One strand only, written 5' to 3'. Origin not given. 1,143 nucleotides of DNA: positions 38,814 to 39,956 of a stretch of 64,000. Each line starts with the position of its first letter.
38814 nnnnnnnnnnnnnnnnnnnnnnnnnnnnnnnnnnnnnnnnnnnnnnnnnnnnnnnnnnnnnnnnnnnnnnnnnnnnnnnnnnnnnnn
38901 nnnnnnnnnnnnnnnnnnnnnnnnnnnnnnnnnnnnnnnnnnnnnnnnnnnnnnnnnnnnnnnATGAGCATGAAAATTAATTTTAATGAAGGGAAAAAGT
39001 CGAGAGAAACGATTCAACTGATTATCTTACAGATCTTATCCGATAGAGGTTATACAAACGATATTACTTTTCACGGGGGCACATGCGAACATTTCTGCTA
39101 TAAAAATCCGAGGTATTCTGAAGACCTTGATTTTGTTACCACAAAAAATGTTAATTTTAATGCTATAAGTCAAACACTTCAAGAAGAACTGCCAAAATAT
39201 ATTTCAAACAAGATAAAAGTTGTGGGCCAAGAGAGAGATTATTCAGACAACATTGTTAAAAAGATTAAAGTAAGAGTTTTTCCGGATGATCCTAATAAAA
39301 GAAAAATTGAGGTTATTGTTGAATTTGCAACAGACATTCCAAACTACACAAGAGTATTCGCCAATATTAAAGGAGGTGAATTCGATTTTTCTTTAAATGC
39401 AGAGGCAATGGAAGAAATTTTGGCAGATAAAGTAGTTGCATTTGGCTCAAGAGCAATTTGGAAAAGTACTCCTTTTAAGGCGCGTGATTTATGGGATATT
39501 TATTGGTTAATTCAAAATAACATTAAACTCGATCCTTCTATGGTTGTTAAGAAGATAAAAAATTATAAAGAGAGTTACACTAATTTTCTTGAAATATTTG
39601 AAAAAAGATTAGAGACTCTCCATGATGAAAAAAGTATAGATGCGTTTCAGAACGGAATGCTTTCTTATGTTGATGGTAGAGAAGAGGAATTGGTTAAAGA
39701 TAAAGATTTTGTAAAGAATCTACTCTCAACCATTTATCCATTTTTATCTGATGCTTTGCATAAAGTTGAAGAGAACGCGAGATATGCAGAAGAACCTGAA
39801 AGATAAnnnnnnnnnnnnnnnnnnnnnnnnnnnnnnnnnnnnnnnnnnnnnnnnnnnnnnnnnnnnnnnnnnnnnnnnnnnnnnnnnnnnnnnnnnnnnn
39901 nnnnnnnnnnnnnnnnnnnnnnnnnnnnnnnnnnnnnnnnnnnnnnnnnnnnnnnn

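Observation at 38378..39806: AbiEi/AbiEii toxin-antitoxin (abortive infection) pair embedded in the middle of the paralog array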

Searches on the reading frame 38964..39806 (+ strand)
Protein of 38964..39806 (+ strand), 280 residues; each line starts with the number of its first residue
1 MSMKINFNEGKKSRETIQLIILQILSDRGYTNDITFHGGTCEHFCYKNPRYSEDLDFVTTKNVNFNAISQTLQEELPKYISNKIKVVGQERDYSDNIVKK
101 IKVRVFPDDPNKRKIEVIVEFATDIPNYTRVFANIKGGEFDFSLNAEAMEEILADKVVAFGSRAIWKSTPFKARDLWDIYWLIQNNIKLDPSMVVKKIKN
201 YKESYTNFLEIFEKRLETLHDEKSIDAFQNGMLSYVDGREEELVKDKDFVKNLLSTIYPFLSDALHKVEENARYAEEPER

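Call 3: search_protein_families(library=pfam, proteins=[window:38964-39806:+], max_evalue=0.1)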
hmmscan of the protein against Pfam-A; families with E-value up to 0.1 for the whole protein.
window:38964-39806:+ (280 aa): 2 families
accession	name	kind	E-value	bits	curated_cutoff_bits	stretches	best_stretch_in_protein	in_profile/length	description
PF08843.17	AbiEii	-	5.8e-23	82.5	22.5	1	21-234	2-225/238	Nucleotidyl transferase AbiEii toxin, Type IV TA system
PF16582.11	TPP_enzyme_M_2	-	0.022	14.9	30.1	1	139-197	81-143/208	Middle domain of thiamine pyrophosphate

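Call 4: search_protein_families(library=padloc, proteins=[window:38964-39806:+], max_evalue=0.1)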
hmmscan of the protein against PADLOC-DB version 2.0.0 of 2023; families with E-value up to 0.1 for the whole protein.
window:38964-39806:+ (280 aa): 24 families
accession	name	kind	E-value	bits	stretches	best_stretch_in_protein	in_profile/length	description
PDLC02296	AbiEii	-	9.6e-44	147.6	1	15-263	27-276/282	AbiEii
PDLC02293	AbiEii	-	6.4e-22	76.3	1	10-255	18-265/270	AbiEii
PDLC02323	AbiEii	-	1.1e-21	75.6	1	2-207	9-208/248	AbiEii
PDLC02313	AbiEii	-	1.1e-16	59.1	1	14-223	24-226/254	AbiEii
PDLC02294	AbiEii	-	2.1e-16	58.5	1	19-217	30-221/260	AbiEii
PDLC02304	AbiEii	-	1.2e-15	56.2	1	17-222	26-224/260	AbiEii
PDLC02330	AbiEii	-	1.2e-14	52.5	1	13-199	6-180/219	AbiEii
PDLC02307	AbiEii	-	5.7e-12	43.9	1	11-233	5-189/219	AbiEii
PDLC02321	AbiEii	-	1.6e-11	42.4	2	139-259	176-288/296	AbiEii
PDLC02324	AbiEii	-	1.2e-10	39.6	1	16-230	9-199/231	AbiEii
PDLC02292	AbiEii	-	1e-08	33.4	1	19-203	35-228/283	AbiEii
PDLC02306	AbiEii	-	1.5e-08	32.6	1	11-114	18-115/280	AbiEii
PDLC02318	AbiEii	-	2.4e-08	31.7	1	17-228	25-230/280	AbiEii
PDLC02305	AbiEii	-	2.4e-07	28.3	1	29-259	40-261/306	AbiEii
PDLC02328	AbiEii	-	1.2e-06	26.5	1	32-185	13-144/203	AbiEii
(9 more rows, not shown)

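Call 9: find_encoding_contigs(protein=window:38964-39806:+, flank=10000, max_places=6)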
Protein window:38964-39806:+ (280 aa): 16 contigs read that carry it; 6 places shown.
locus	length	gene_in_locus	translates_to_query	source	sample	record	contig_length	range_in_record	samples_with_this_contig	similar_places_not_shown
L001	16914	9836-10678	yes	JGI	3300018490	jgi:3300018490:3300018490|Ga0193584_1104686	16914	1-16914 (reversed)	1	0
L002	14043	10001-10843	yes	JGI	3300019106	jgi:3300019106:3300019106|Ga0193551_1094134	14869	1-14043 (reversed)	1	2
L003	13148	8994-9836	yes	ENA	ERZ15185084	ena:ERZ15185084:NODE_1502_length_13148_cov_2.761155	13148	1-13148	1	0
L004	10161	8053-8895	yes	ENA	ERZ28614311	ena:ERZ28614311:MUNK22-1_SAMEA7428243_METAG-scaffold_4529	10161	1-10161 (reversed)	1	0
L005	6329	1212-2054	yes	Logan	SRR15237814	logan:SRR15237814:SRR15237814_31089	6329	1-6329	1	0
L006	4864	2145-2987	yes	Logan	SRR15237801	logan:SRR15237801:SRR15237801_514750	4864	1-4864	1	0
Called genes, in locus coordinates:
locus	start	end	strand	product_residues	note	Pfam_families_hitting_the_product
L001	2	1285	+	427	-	?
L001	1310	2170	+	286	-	-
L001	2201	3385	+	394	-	-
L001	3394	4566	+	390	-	-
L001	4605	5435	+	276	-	-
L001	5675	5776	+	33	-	-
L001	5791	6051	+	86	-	-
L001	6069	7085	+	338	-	-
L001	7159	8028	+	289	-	-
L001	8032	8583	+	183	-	-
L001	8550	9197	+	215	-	-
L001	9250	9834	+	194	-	-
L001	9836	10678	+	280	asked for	PF08843:AbiEii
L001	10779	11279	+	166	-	-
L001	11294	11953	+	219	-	-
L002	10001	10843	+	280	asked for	PF08843:AbiEii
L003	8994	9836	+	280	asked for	PF08843:AbiEii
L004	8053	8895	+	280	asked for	PF08843:AbiEii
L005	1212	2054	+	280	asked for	PF08843:AbiEii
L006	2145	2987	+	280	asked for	PF08843:AbiEii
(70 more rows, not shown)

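Call 10: search_solved_structures(query=window:38964-39806:+, max_evalue=1, show_alignments=2)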
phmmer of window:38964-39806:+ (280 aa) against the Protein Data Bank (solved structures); distinct sequences matched with E-value up to 1: 3.
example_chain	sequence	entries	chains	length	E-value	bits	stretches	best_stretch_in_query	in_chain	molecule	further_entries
1obg_A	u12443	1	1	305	0.094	15.6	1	75-180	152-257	PHOSPHORIBOSYLAMIDOIMIDAZOLE- SUCCINOCARBOXAMIDE SYNTHASE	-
1a48_A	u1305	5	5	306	0.095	15.6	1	75-180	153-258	PHOSPHORIBOSYLAMINOIMIDAZOLE-SUCCINOCARBOXAMIDE SYNTHASE | PHOSPHORIBOSYLAMIDOIMIDAZOLE- SUCCINOCARBOXAMIDE SYNTHASE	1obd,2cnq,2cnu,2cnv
4ok0_A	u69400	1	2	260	0.48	13.3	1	17-185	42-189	Putative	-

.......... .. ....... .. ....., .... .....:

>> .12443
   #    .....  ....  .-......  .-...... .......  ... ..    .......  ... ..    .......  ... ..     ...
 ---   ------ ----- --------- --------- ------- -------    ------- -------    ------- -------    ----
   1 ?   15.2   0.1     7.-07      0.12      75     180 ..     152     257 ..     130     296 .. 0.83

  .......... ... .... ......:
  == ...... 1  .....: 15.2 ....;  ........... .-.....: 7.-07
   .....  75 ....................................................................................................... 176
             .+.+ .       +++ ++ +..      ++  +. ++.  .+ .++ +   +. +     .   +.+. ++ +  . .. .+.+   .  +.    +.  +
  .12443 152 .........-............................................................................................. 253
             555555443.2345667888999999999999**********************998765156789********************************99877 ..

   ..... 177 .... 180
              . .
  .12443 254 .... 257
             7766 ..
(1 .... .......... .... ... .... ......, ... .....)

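Call 15: find_related_loci(query=window:38964-39806:+, collection=genome_contigs, flank=10000)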
Query window:38964-39806:+ (280 aa) in genome_contigs; peptide patterns used: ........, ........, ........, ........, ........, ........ (x = any residue, [..] = any of these).
278 stretches matched a pattern, but none encodes a relative of the query by tblastn (E <= 1e-3).

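Call 16: find_homologous_proteins(query=window:38964-39806:+, max_evalue=0.00001)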
Query window:38964-39806:+ (280 aa): 111 proteins with E <= 0.00001 among 1028 candidates.
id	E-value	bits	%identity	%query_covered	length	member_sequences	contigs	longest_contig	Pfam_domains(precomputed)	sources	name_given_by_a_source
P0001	5.4e-129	448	95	76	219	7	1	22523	PF08843.18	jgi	-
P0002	3.5e-56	209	38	96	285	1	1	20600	PF08843.18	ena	-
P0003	1.2e-48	184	38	96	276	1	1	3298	PF08843.18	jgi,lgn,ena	-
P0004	1.4e-46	177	38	95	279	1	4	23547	PF08843.18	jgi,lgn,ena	-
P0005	7.7e-39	152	34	93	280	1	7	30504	PF08843.18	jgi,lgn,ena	-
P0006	3.3e-37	147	33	91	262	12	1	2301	PF08843.18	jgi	-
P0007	7.1e-36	142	33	98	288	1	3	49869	PF08843.18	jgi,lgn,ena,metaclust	metaclust:\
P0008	1.0e-22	99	33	86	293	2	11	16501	PF08843.18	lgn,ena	-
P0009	6.2e-22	97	36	72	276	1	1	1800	PF08843.18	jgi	-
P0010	2.2e-21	95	34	74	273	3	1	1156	PF08843.18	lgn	-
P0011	2.9e-21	94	32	83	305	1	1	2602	PF08843.18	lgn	-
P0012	6.9e-21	93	35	68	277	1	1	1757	PF08843.18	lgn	-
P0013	1.6e-20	92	30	91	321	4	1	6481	PF08843.18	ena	-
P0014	1.5e-19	89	29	95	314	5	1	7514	PF08843.18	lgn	-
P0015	1.6e-19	89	35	72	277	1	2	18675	PF08843.18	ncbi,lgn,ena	-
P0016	1.8e-19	89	32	76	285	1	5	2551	PF08843.18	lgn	-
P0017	1.8e-19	88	35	68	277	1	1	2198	PF08843.18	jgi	jgi:predicted nucleotidyltransferase component of viral defense system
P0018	3.6e-19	88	29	94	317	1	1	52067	PF08843.18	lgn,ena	-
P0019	5.6e-19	87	31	92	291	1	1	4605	PF08843.18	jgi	jgi:predicted nucleotidyltransferase component of viral defense system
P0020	4.0e-18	84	33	70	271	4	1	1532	PF08843.18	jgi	-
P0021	4.1e-18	84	28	92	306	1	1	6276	PF08843.18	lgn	-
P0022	5.3e-18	84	31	80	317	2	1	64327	PF08843.18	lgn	-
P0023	6.3e-18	83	27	95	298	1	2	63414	PF08843.18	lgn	-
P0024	1.8e-17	82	33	75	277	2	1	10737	PF08843.18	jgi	-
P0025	2.0e-17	82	35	68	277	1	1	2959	PF08843.18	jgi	jgi:predicted nucleotidyltransferase component of viral defense system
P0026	2.5e-17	81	33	68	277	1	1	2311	PF08843.18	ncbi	-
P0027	2.9e-17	81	28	91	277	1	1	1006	PF08843.18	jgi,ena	-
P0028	3.2e-17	81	29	76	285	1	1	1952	PF08843.18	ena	-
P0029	3.8e-17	81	28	87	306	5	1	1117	PF08843.18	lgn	-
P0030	4.2e-17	81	30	87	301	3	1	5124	PF08843.18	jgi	jgi:predicted nucleotidyltransferase component of viral defense system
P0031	4.8e-17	81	27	87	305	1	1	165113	PF08843.18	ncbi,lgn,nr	ncbi:MAG: nucleotidyl transferase AbiEii/AbiGii toxin family protein [Paludibacter sp.]|nr:nucleotid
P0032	5.4e-17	80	32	72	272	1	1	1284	PF08843.18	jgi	jgi:predicted nucleotidyltransferase component of viral defense system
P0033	6.4e-17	80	30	88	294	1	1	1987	PF08843.18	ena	-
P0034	8.7e-17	80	30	94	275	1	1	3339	PF08843.18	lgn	-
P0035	1.1e-16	79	29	87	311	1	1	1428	PF08843.18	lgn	-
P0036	1.1e-16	79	30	89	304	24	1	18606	PF08843.18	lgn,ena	-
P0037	1.2e-16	79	29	90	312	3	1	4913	PF08843.18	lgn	-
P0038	1.3e-16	79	29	95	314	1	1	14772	PF08843.18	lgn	-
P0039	2.9e-16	78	33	68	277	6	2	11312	PF08843.18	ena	-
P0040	3.2e-16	78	35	68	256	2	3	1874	PF08843.18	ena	-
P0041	3.7e-16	78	33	74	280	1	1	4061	PF08843.18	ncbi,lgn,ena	-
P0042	4.9e-16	77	29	86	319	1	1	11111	PF08843.18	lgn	-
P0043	5.6e-16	77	27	83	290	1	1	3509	PF08843.18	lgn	-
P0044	6.2e-16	77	30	88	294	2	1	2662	PF08843.18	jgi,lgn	jgi:predicted nucleotidyltransferase component of viral defense system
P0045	6.4e-16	77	32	84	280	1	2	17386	PF08843.18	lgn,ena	-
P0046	8.1e-16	77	29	81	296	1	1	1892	PF08843.18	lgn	-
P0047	1.5e-15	76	31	80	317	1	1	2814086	PF08843.18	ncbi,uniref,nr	ncbi:hypothetical protein SJPD1_1960 [Sulfurospirillum diekertiae]|uniref:Nucleotidyl transferase Ab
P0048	2.9e-15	75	27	94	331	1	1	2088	PF08843.18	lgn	-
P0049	3.6e-15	74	30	73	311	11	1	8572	PF08843.18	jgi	-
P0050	4.0e-15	74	32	74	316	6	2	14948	PF08843.18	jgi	-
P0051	5.4e-15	74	27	93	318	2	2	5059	PF08843.18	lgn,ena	-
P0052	5.9e-15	74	33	78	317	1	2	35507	PF08843.18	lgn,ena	-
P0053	1.5e-14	72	31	80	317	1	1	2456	PF08843.18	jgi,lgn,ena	-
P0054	1.8e-14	72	32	70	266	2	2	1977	PF08843.18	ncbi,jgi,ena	-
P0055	1.4e-13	69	33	67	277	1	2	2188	PF08843.18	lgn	-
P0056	1.5e-13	69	28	92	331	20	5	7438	PF08843.18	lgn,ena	-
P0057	1.8e-13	69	32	67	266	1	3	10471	PF08843.18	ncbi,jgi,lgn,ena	-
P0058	2.1e-13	69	33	68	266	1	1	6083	PF08843.18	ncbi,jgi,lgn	-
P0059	2.4e-13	68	28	81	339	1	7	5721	PF08843.18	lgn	-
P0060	2.5e-13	68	36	67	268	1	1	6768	PF08843.18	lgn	-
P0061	2.9e-13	68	31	74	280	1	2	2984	PF08843.18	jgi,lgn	jgi:predicted nucleotidyltransferase component of viral defense system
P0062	3.0e-13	68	31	75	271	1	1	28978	PF08843.18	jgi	-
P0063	3.2e-13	68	29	75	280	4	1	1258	PF08843.18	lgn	-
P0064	3.5e-13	68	34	67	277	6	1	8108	PF08843.18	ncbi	-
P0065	3.8e-13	68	31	92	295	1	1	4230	PF08843.18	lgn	-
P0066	4.8e-13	67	31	77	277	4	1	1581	PF08843.18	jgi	-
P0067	6.4e-13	67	31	68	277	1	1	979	PF08843.18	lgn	-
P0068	6.4e-13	67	35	70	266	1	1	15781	PF08843.18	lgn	-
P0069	7.7e-13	67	29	81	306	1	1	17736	PF08843.18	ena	-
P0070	9.6e-13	66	27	91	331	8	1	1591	PF08843.18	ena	-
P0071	1.3e-12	66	30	75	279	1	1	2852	PF08843.18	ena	-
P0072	1.4e-12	66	30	70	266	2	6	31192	PF08843.18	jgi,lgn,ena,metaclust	metaclust:\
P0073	2.8e-12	65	34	70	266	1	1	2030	PF08843.18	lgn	-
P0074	4.8e-12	64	25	87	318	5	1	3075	PF08843.18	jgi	jgi:predicted nucleotidyltransferase component of viral defense system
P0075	5.2e-12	64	34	67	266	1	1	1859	PF08843.18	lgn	-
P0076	5.9e-12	64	32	70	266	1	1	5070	PF08843.18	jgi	-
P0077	6.1e-12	64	34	70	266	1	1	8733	PF08843.18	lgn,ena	-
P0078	6.2e-12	64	30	81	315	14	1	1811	PF08843.18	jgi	jgi:predicted nucleotidyltransferase component of viral defense system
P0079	7.3e-12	64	33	70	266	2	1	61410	PF08843.18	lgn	-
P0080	8.7e-12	63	31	67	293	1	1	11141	PF08843.18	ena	-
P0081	8.8e-12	63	31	70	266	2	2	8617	PF08843.18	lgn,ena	-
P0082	1.2e-11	63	33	70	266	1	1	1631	PF08843.18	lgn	-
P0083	1.4e-11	63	34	70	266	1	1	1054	PF08843.18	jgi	jgi:predicted nucleotidyltransferase component of viral defense system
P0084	1.5e-11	63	33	70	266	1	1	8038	PF08843.18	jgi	jgi:predicted nucleotidyltransferase component of viral defense system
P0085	1.5e-11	63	30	60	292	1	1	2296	PF08843.18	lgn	-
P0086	2.4e-11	62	35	70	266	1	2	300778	PF08843.18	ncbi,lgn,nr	ncbi:nucleotidyl transferase AbiEii/AbiGii toxin family protein [Candidatus Saganbacteria bacterium]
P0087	4.0e-11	61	33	70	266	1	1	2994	PF08843.18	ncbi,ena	-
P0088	4.8e-11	61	28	80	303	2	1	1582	PF08843.18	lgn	-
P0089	5.0e-11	61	34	70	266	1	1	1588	PF08843.18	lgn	-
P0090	5.4e-11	61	25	91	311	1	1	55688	PF08843.18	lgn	-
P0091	6.2e-11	61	27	86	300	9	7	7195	PF08843.18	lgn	-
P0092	8.0e-11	60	31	62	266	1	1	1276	PF08843.18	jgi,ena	-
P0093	8.4e-11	60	33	70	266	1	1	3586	PF08843.18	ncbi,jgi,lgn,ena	ncbi:MAG: nucleotidyl transferase AbiEii/AbiGii toxin family protein [Candidatus Margulisiibacteriot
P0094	1.0e-10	60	27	80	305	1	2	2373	PF08843.18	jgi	jgi:predicted nucleotidyltransferase component of viral defense system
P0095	1.1e-10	60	26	86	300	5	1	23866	PF08843.18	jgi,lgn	jgi:predicted nucleotidyltransferase component of viral defense system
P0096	1.1e-10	60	27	87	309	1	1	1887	PF08843.18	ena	-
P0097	1.2e-10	60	31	67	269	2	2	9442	PF08843.18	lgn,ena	-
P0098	1.8e-10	59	35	67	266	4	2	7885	PF08843.18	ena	-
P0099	2.0e-10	59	33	70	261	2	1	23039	PF08843.18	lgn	-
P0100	2.0e-10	59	29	81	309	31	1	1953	PF08843.18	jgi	-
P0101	2.4e-10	59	26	86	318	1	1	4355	PF08843.18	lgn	-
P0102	2.5e-10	59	30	65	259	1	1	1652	PF08843.18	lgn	-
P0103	4.6e-10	58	30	68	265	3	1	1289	PF08843.18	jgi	-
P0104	1.1e-9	56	24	88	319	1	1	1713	PF08843.18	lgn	-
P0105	1.7e-9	56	32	65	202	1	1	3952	PF08843.18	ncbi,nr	ncbi:MAG: nucleotidyl transferase AbiEii/AbiGii toxin family protein, partial [Chloroflexi bacterium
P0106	1.4e-8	53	30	63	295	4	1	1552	PF08843.18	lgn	-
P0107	4.5e-8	51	27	76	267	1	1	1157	PF08843.18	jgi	jgi:predicted nucleotidyltransferase component of viral defense system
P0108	3.6e-7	48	28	65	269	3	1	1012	PF08843.18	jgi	jgi:hypothetical protein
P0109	1.9e-6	46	30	65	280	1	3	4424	PF08843.18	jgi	jgi:predicted nucleotidyltransferase component of viral defense system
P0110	6.5e-6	44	25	67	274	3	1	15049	PF08843.18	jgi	jgi:predicted nucleotidyltransferase component of viral defense system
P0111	8.0e-6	44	27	64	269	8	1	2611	PF08843.18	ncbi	-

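Call 18: search_solved_structures(query=A1, max_evalue=0.01, show_alignments=2)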
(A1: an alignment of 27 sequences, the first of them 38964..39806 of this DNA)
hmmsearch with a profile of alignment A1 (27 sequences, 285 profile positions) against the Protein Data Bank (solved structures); distinct sequences matched with E-value up to 0.01: 4.
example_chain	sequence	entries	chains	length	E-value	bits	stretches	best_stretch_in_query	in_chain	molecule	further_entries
4ok0_A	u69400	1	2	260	4e-16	62.5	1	15-218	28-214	Putative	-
4o8s_A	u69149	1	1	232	6.1e-16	61.9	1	26-218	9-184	Putative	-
9hlo_B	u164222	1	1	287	1.5e-12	50.7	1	5-232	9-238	Abortive infection protein AbiGII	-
6y56_A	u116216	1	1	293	1.2e-05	28.1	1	40-195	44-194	Uncharacterized protein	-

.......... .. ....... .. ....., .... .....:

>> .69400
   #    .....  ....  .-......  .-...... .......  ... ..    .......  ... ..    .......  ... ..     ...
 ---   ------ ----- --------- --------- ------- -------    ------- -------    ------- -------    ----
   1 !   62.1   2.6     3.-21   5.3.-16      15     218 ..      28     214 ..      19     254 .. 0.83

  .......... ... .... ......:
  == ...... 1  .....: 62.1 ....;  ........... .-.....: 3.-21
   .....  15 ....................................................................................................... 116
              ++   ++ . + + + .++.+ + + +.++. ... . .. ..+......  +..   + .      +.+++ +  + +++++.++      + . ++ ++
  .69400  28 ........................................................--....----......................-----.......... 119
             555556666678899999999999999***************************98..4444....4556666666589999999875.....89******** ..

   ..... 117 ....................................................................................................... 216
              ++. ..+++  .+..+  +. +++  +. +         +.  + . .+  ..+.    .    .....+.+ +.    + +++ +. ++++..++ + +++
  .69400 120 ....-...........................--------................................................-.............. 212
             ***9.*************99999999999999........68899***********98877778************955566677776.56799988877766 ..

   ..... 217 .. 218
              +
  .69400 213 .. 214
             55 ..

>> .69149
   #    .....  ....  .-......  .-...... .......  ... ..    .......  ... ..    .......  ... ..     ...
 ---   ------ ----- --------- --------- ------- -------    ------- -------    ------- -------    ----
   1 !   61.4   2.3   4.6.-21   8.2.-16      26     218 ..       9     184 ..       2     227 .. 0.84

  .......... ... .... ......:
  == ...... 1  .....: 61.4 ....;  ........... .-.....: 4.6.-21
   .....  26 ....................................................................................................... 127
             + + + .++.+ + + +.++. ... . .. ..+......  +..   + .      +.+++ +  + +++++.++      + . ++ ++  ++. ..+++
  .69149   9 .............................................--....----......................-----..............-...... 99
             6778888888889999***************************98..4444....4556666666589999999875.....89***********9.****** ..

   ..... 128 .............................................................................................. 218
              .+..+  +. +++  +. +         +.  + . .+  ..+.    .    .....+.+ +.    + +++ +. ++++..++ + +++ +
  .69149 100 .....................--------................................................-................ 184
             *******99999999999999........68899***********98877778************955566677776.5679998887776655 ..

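Call 27: search_dna_similar(query=window:38964-39806:+, collection=phages, mode=protein, max_evalue=0.001, max_rows=25)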
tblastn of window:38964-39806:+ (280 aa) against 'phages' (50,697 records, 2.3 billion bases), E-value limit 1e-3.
Records with a match: 3; places in all: 3; records where one place covers at least 80% of the query: 0.
Best place of each record, by identity: <60% 3.
By first word of the organism name: Salmonella 1; Dolichospermum 1; Bacteriophage 1.
By host as written in the record: Homo sapiens 1; Dolichospermum flos-aquae 1; - 1.
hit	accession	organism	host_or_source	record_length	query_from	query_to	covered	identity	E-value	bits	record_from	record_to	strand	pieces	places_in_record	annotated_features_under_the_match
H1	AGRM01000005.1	Salmonella enterica subsp. houtenae str. ATCC BAA-1581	Homo sapiens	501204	14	221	74%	30.0%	7e-18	89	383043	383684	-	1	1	hypothetical protein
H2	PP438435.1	Dolichospermum phage Dfl-JY45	Dolichospermum flos-aquae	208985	5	208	73%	25.0%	2e-10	67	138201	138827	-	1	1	hypothetical protein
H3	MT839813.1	Bacteriophage sp.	human fecal samples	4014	21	180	57%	26.2%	8e-4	47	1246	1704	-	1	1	record has no annotation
